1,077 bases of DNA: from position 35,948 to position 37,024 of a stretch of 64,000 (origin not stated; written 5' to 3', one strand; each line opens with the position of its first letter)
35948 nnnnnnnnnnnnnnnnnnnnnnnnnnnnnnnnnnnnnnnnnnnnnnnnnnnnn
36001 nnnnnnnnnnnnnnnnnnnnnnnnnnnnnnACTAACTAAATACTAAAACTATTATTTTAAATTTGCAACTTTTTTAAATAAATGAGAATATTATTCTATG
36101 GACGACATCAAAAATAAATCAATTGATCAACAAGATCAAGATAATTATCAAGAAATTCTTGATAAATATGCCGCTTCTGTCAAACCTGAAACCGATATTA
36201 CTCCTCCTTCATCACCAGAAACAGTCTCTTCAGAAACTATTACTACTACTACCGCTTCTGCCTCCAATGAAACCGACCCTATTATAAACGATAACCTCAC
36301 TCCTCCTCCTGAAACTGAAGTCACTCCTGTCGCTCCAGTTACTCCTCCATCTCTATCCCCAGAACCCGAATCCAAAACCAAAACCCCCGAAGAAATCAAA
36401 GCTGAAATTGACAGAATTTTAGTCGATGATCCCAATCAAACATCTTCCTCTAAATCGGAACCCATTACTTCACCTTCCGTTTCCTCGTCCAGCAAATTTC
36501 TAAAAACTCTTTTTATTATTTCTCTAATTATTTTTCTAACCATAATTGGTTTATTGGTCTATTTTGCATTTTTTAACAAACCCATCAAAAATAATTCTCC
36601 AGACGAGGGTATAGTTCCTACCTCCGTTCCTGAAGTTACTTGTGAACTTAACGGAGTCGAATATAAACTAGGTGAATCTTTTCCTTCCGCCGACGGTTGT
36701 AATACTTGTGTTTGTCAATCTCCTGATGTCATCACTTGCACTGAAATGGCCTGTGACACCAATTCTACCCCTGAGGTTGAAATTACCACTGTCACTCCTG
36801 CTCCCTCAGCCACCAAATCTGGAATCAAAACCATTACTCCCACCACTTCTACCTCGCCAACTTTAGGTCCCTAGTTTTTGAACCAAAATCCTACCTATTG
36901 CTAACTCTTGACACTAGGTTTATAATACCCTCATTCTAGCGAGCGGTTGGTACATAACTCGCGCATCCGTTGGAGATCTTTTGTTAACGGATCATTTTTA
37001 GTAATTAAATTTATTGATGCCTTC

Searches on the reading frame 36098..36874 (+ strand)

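Call 90: search_protein_families(library=pfam, proteins=[window:36098-36874:+], max_evalue=0.05)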
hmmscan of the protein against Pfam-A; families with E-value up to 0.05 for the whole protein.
window:36098-36874:+ (258 aa): 3 families
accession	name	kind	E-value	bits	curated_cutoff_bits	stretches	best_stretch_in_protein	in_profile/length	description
PF05375.19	Pacifastin_I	-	3.5e-06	27.1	27.9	1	193-226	6-37/40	Pacifastin inhibitor (LCMII)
PF00093.24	VWC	-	7.2e-05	23.5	27.6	1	182-225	1-42/57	von Willebrand factor type C domain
PF12714.13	TILa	-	0.0028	18.2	27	1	182-223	2-43/55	TILa domain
